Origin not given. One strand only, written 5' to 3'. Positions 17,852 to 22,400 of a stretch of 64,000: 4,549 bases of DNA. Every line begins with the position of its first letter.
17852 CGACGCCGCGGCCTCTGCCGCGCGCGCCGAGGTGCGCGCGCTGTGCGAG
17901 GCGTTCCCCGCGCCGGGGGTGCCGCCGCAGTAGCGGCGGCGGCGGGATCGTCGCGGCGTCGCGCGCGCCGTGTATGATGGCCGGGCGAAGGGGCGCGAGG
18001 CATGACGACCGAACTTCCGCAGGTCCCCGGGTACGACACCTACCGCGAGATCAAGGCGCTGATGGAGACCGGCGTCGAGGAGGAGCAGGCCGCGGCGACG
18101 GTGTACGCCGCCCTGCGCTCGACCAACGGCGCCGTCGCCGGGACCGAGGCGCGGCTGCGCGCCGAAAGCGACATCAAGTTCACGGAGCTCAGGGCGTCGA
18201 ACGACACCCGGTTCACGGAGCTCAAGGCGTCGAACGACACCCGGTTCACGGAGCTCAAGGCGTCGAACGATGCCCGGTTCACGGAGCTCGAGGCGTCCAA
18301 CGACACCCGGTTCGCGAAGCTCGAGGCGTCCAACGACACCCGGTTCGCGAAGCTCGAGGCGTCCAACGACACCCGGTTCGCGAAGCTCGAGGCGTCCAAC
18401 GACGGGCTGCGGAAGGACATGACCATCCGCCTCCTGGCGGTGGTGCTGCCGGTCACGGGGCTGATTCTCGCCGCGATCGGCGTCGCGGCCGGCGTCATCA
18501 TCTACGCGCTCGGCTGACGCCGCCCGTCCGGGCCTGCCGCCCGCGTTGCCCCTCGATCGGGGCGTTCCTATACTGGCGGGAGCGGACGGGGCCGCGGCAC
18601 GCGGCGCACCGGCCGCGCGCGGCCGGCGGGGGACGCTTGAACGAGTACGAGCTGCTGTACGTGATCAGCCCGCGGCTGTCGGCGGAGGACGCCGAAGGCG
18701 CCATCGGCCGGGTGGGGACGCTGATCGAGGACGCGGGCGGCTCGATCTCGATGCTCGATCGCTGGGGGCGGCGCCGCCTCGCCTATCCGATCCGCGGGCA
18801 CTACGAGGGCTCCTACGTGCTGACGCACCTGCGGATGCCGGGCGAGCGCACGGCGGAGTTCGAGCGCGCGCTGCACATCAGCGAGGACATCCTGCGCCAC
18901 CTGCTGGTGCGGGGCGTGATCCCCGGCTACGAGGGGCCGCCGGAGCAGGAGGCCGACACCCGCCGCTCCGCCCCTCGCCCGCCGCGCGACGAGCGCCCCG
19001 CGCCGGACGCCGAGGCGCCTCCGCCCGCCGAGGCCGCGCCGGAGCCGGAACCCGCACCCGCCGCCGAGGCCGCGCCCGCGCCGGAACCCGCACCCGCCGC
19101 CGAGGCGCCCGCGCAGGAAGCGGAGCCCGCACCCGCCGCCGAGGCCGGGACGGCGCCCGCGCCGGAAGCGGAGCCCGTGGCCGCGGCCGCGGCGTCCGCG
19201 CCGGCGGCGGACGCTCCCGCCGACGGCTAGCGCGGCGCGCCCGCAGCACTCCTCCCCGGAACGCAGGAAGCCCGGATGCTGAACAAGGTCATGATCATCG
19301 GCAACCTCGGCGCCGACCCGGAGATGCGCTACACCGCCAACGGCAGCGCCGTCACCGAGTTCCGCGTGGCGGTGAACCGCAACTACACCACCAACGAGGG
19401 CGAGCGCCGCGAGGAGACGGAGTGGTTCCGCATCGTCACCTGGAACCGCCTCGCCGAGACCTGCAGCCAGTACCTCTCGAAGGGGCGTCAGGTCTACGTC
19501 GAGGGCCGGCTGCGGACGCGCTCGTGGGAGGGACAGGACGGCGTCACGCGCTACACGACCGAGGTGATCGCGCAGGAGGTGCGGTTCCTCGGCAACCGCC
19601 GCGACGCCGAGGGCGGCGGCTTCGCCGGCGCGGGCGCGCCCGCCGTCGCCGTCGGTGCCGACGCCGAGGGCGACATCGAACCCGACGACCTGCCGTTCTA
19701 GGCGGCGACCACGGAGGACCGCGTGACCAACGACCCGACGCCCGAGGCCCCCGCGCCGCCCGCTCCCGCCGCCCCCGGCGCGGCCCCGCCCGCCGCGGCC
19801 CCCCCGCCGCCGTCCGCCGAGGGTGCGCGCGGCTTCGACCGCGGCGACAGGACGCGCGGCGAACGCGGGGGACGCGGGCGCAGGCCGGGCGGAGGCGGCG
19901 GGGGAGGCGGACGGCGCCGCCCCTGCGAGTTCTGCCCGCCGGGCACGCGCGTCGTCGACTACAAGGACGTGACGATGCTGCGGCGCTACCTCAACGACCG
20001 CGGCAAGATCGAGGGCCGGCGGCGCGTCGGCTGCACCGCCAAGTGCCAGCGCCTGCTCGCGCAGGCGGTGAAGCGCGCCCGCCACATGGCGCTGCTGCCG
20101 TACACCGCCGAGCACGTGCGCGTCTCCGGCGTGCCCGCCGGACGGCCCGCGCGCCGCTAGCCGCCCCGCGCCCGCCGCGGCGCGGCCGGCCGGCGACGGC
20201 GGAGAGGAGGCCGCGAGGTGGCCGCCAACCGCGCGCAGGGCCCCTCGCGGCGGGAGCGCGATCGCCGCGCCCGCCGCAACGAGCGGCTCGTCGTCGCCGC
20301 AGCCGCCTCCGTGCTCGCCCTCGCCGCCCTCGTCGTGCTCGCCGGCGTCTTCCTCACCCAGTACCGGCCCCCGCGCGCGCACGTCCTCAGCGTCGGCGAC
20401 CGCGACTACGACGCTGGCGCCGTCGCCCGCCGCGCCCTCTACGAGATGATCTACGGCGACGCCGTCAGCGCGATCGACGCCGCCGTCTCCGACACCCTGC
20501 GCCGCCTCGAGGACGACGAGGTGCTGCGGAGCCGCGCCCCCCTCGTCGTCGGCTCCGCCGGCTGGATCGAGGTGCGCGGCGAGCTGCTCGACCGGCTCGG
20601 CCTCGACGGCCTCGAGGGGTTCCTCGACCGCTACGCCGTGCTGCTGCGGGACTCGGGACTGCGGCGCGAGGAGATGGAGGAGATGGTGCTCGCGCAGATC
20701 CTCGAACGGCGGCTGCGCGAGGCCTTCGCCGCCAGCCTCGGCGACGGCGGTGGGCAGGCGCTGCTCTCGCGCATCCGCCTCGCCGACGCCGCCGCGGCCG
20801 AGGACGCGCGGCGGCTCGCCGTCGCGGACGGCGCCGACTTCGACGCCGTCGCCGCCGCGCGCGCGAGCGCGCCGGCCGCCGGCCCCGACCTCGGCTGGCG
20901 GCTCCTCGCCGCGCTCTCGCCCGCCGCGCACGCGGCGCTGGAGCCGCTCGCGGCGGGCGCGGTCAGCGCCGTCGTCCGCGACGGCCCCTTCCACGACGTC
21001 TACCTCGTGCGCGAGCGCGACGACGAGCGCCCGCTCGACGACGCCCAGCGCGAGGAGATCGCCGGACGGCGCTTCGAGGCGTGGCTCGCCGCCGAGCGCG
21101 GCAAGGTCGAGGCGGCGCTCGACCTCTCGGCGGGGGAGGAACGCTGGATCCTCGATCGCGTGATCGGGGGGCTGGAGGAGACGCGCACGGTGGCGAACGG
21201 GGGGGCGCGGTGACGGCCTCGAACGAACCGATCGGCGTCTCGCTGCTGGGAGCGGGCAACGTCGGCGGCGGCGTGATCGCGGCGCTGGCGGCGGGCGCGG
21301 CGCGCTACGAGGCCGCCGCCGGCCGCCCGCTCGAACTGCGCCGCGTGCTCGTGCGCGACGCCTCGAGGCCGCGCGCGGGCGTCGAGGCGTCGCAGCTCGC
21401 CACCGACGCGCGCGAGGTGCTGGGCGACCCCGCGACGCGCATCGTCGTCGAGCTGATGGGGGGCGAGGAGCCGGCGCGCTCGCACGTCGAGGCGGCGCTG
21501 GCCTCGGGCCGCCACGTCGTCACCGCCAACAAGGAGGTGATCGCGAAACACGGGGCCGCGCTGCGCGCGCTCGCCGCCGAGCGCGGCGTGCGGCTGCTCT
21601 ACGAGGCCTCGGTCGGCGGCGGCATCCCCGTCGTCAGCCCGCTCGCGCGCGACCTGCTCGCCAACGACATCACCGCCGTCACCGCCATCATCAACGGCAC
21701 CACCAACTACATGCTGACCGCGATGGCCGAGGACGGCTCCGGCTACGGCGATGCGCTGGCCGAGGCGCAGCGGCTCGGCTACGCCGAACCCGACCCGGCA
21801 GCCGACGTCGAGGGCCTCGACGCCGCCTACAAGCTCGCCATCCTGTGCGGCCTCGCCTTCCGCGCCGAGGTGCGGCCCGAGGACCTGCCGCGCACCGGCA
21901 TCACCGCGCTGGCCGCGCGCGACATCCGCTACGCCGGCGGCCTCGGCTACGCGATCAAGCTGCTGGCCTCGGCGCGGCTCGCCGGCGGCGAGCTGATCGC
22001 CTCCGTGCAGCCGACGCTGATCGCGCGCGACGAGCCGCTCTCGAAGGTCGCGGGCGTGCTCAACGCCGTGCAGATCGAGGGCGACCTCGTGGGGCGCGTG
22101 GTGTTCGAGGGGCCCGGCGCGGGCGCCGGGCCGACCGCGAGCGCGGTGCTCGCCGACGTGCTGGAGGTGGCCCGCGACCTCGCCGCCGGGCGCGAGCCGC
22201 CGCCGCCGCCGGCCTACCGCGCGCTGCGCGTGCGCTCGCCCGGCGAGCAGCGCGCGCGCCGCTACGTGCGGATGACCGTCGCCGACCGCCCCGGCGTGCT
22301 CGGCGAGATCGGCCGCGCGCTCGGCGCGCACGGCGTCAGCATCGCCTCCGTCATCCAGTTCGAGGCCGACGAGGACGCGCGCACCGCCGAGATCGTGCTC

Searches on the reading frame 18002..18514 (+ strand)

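Call 63: search_protein_families(library=pfam, proteins=[window:18002-18514:+], max_evalue=0.01)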
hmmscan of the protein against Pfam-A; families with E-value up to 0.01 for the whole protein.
window:18002-18514:+ (171 aa): 1 family
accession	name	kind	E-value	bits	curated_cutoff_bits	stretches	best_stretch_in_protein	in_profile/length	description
PF07798.16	CCDC90-like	-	0.00048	20.5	33.5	0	12-98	2-90/175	Coiled-coil domain-containing protein 90-like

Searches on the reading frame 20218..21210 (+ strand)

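Call 63: search_protein_families(library=pfam, proteins=[window:20218-21210:+], max_evalue=0.01)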
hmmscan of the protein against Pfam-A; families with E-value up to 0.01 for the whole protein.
window:20218-21210:+ (331 aa): 1 family
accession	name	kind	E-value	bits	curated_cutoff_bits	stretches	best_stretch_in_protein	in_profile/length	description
PF13145.12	Rotamase_2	-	0.0017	19.6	27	1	186-274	27-117/121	PPIC-type PPIASE domain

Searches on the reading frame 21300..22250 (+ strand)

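Call 63: search_protein_families(library=pfam, proteins=[window:21300-22250:+], max_evalue=0.01)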
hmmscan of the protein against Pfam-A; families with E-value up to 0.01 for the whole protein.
window:21300-22250:+ (317 aa): 2 families
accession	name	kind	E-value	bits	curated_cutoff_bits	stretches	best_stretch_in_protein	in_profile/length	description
PF00742.24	Homoserine_dh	-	9e-59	198.6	22.9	1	110-288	1-173/173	Homoserine dehydrogenase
PF03447.22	NAD_binding_3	-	1.2e-15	58.6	24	1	9-102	20-116/116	Homoserine dehydrogenase, NAD binding domain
